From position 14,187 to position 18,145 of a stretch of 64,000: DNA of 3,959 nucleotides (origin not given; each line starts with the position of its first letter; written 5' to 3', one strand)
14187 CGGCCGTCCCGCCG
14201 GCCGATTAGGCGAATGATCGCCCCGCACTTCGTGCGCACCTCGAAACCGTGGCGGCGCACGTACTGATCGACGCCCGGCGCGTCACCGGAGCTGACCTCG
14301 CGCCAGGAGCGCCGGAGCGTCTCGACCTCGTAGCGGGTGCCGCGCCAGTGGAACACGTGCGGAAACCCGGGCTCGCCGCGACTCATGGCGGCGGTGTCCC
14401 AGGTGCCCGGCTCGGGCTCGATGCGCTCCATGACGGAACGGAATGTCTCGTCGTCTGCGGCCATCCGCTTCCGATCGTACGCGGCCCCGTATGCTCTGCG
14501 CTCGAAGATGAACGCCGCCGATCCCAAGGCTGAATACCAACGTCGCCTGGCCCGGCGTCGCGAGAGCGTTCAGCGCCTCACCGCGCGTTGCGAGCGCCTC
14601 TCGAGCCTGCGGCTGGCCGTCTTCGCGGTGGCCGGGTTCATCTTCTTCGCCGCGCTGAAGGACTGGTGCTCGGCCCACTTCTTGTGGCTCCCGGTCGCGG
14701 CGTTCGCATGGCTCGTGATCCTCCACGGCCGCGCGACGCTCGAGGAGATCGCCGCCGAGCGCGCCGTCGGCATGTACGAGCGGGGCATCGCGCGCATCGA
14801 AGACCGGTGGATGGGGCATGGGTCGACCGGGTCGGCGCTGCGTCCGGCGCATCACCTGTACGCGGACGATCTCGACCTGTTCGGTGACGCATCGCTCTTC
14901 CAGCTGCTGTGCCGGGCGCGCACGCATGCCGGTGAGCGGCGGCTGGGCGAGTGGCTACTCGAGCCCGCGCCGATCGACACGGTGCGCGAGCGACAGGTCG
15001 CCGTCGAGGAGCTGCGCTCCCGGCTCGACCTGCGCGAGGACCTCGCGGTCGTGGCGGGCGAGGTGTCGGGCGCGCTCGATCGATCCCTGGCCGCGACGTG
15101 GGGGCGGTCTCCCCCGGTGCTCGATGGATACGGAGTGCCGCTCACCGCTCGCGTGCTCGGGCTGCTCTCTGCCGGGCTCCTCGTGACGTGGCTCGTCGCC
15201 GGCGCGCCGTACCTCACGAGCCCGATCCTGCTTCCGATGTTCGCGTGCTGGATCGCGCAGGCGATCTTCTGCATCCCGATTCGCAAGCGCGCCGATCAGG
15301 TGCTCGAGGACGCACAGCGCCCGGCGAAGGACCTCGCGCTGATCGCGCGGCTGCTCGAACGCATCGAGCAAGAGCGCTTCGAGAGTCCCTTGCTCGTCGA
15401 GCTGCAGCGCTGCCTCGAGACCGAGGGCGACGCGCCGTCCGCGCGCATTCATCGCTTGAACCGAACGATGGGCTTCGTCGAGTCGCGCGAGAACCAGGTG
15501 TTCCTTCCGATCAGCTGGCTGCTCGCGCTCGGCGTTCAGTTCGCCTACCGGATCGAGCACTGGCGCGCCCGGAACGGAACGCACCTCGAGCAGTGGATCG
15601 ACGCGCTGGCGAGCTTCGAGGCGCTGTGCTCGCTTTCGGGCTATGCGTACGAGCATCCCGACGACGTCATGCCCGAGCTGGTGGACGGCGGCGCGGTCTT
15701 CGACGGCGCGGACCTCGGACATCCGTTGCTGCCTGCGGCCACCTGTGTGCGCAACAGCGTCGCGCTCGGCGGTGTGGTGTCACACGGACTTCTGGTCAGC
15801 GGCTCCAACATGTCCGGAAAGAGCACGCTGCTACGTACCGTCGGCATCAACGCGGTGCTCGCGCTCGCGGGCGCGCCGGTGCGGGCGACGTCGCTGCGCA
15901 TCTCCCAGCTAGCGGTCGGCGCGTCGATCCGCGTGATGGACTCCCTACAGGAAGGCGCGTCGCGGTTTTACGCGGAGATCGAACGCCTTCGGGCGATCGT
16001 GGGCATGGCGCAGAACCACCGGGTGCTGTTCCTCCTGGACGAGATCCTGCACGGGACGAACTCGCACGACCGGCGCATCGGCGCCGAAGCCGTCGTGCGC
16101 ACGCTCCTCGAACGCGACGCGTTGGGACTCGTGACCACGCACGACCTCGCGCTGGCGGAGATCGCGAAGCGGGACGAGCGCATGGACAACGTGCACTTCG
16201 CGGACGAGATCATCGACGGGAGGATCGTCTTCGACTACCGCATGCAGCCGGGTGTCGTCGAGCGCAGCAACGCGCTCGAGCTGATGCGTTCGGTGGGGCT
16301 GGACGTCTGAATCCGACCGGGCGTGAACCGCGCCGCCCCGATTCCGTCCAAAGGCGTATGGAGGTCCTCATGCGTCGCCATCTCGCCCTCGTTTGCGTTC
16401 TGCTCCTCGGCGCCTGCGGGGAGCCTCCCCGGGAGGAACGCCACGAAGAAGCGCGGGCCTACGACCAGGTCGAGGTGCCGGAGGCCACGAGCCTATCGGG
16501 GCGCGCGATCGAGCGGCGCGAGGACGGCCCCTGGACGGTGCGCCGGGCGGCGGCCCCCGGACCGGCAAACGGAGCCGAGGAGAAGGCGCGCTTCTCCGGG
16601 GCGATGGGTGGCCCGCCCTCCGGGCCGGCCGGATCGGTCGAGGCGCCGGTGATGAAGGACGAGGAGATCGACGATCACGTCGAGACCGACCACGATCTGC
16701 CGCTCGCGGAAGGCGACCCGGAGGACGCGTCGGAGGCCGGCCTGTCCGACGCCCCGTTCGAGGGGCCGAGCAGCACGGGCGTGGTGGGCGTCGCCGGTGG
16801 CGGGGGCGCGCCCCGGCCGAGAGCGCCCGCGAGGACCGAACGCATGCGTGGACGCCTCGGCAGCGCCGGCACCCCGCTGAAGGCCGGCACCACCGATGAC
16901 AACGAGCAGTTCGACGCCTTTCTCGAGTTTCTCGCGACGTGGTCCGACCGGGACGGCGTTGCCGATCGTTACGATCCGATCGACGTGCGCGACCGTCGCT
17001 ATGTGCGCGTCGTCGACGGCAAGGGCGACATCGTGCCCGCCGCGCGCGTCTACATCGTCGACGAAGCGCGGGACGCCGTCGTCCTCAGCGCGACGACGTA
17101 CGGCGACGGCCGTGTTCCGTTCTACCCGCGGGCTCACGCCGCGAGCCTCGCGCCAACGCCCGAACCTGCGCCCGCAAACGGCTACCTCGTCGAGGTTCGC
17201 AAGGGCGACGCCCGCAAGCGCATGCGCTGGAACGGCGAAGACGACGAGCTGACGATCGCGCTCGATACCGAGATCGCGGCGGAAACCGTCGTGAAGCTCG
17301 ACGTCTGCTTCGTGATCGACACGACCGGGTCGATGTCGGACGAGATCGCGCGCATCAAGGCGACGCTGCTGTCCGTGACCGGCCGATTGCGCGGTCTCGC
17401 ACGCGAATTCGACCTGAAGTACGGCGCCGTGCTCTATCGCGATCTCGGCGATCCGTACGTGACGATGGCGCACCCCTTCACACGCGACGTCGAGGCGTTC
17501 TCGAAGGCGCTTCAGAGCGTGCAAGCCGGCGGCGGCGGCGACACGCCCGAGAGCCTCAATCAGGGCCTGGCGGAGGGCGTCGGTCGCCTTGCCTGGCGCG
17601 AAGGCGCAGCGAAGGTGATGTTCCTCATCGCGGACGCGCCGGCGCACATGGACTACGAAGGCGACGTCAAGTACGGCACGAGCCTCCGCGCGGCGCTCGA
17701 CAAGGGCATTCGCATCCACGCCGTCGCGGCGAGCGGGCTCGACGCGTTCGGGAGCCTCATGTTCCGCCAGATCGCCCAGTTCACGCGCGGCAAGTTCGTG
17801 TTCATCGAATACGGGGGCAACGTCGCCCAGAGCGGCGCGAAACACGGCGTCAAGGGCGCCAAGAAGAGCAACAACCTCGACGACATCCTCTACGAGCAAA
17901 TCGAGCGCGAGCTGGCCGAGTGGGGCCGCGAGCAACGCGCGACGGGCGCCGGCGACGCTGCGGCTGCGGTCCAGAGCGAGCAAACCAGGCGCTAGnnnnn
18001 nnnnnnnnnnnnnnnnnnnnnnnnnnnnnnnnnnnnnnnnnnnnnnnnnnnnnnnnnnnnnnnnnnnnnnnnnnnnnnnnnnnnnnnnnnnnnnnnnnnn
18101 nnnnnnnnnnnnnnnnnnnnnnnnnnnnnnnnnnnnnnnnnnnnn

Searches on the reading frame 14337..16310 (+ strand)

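Call 97: search_protein_families(library=pfam, proteins=[window:14337-16310:+], max_evalue=0.001)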
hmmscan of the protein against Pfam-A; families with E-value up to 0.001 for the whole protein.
window:14337-16310:+ (657 aa): 2 families
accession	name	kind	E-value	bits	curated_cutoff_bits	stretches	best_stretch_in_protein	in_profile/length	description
PF00488.27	MutS_V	-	2.3e-24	86.8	30.2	1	486-653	2-170/188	MutS domain V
PF05192.23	MutS_III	-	5.7e-08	33.7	34.1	1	185-240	19-75/194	MutS domain III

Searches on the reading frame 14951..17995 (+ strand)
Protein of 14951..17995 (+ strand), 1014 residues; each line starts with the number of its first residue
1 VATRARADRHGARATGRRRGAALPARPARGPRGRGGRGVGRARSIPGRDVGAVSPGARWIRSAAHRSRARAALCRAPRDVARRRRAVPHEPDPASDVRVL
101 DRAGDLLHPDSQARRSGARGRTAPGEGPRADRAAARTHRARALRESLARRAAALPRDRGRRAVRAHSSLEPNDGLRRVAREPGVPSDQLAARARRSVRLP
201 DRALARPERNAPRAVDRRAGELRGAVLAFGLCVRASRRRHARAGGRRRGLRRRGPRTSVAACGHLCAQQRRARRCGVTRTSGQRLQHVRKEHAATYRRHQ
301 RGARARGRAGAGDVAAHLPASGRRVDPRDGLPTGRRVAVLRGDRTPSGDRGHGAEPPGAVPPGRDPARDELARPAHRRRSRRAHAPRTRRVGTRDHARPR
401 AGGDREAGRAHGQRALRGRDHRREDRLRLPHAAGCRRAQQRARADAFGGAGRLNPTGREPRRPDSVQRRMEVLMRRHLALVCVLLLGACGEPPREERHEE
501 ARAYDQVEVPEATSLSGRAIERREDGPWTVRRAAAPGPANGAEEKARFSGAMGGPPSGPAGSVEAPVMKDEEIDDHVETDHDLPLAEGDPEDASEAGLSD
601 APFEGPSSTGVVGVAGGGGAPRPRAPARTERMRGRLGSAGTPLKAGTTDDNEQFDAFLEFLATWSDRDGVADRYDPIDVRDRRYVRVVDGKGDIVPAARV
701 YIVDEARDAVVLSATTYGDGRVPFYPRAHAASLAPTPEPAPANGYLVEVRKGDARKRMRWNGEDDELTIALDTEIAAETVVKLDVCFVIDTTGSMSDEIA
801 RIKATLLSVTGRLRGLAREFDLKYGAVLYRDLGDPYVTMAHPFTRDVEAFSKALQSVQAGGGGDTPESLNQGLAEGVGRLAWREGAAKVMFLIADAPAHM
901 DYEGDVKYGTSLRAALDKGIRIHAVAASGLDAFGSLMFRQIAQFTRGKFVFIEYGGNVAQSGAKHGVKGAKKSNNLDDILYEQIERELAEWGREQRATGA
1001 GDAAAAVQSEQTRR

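Call 71: search_protein_families(library=pfam, proteins=[window:14951-17995:+], max_evalue=0.001)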
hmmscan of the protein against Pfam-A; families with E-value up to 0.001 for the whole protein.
window:14951-17995:+ (1014 aa): 4 families
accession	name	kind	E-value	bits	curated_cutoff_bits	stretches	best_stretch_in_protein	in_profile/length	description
PF25106.1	VWA_4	-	6.7e-14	52.2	27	1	785-899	2-107/169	von Willebrand factor A domain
PF00092.34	VWA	-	7.2e-09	36.5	23.8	1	784-929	1-141/174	von Willebrand factor type A domain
PF13519.12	VWA_2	-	9.5e-05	23.4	27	1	786-895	2-105/107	von Willebrand factor type A domain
PF00362.24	Integrin_beta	-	0.00042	20.5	24.8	0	842-905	88-154/248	Integrin beta chain VWA domain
